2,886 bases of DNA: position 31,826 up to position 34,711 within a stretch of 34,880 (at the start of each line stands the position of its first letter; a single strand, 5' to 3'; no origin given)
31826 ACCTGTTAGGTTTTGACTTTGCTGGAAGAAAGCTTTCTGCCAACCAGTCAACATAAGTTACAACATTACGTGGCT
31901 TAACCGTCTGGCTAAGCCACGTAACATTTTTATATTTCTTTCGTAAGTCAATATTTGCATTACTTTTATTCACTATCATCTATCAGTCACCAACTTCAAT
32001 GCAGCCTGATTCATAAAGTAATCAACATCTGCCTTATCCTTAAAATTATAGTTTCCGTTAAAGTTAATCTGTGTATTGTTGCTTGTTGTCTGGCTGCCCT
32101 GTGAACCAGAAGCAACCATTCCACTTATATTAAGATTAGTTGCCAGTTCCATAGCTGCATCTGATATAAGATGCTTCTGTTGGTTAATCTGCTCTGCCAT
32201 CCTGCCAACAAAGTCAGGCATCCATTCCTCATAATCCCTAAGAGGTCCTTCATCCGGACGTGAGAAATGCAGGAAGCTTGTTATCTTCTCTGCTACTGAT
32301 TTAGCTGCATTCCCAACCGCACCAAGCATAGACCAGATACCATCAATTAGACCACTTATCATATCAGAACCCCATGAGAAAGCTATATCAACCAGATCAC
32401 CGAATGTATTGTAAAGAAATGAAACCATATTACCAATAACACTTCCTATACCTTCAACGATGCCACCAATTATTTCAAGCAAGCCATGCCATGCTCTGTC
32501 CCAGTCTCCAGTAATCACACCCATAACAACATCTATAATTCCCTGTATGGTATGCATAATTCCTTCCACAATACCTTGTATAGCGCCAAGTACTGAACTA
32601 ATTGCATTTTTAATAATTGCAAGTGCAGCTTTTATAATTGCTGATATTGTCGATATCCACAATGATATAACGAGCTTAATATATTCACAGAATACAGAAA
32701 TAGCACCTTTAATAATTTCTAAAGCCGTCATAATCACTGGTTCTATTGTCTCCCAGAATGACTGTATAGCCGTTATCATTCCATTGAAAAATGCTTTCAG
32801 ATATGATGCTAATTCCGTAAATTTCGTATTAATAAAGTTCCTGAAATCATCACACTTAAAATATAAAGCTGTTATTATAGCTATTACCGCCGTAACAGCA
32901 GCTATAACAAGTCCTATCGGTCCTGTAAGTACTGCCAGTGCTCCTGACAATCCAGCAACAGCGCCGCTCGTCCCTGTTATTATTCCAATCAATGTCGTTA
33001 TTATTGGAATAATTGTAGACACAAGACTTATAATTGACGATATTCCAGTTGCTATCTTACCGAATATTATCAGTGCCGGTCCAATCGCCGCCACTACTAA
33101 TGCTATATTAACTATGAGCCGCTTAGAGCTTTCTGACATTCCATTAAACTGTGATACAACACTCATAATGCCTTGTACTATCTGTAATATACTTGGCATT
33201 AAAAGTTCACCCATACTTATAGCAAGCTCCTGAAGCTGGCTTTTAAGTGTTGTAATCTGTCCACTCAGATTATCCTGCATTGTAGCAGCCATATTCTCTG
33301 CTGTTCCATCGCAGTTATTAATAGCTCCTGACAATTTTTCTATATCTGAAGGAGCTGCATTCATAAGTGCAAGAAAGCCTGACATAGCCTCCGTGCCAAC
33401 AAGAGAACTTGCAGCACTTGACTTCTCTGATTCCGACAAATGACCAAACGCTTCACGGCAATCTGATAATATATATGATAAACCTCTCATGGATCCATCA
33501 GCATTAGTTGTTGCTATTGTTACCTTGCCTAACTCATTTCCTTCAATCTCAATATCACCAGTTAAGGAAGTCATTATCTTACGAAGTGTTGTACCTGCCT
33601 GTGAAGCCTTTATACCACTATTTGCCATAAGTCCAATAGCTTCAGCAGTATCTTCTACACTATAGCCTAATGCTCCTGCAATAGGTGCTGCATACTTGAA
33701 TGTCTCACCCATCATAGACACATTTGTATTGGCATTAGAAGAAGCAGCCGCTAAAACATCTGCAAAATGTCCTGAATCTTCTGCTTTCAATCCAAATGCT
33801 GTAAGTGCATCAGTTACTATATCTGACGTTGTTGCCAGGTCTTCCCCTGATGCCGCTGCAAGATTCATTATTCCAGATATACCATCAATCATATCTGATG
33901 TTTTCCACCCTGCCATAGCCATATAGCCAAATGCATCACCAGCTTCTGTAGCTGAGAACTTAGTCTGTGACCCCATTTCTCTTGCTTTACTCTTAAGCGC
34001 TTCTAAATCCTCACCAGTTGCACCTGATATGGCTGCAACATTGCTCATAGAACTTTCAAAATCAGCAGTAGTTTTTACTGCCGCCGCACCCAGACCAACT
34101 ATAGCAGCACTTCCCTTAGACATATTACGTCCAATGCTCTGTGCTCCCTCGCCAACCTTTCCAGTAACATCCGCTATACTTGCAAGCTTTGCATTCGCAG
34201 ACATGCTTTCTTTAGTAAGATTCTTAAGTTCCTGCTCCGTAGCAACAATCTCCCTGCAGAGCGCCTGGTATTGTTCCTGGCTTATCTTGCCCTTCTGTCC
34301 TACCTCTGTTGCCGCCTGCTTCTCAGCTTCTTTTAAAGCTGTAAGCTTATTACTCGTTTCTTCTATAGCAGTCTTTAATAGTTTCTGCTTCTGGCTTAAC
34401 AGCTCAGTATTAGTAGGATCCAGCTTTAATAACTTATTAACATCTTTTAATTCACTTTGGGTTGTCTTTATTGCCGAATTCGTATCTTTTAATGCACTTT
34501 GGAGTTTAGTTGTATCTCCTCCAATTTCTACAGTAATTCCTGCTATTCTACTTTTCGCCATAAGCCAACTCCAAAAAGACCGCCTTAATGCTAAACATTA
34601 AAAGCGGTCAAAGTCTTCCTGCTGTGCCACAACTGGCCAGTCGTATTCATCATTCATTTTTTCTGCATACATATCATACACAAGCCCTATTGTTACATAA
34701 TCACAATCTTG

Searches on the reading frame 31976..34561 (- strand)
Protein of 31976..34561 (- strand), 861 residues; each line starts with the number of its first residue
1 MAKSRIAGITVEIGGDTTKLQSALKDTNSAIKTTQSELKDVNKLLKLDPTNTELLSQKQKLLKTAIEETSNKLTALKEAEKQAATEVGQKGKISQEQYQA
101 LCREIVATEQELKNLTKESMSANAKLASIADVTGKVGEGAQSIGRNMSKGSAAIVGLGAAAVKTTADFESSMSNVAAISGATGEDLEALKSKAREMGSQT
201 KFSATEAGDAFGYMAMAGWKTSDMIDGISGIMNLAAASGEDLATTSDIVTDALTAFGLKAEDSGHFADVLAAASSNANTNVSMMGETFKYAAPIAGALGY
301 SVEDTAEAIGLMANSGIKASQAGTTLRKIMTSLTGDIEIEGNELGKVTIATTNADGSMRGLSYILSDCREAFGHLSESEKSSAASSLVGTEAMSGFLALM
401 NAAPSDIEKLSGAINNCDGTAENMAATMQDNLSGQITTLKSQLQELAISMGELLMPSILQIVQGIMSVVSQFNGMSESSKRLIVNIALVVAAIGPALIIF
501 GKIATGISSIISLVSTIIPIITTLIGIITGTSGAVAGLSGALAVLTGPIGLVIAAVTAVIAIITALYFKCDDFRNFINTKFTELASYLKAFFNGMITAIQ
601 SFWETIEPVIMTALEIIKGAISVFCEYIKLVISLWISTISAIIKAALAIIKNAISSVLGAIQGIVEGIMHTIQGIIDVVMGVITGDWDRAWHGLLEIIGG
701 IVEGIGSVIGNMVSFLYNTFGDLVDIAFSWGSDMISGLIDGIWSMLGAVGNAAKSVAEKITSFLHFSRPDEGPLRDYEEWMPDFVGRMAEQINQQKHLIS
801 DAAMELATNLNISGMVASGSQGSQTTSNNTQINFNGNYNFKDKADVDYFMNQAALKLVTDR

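Call 74: search_protein_families(library=phrogs, proteins=[window:31976-34561:-], max_evalue=0.00001)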
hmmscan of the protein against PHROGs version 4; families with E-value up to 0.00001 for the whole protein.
window:31976-34561:- (861 aa): 48 families (the best 25 are shown)
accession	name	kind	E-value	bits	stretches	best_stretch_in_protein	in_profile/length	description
phrog_1272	-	tail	2.7e-167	560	2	4-596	73-709/1606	tail length tape measure protein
phrog_1533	-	tail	9.9e-156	521.6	2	93-567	171-669/1688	tail length tape measure protein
phrog_58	-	tail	9.9e-131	439.4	1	4-845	172-1030/1544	tail length tape measure protein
phrog_4704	-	tail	1.7e-127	427.7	1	4-567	6-619/625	tail length tape measure protein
phrog_19074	-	unknown function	6.9e-120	402.9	1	29-468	33-458/1384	-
phrog_991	-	tail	4.8e-117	393.5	1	1-709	59-823/1966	tail length tape measure protein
phrog_28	-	tail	2.2e-94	319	1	20-835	129-743/1228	tail length tape measure protein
phrog_5218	-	unknown function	2.7e-92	311.8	1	19-569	75-662/1599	-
phrog_1293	-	tail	2e-90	305.2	1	4-567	4-624/1424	tail length tape measure protein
phrog_16692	-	unknown function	5.7e-84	284.3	1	21-538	26-573/1107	-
phrog_5493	-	tail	2.2e-73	249.1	2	122-535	26-454/1102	tail length tape measure protein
phrog_9696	-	tail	1.1e-66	226.5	1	113-445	26-368/1415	tail length tape measure protein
phrog_167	-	tail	1.2e-66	226.4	1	94-583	209-728/1555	tail length tape measure protein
phrog_38390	-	tail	4.5e-47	161.7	1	134-568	27-440/1029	tail length tape measure protein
phrog_28420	-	tail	3.7e-45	155.4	1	160-456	53-336/906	tail length tape measure protein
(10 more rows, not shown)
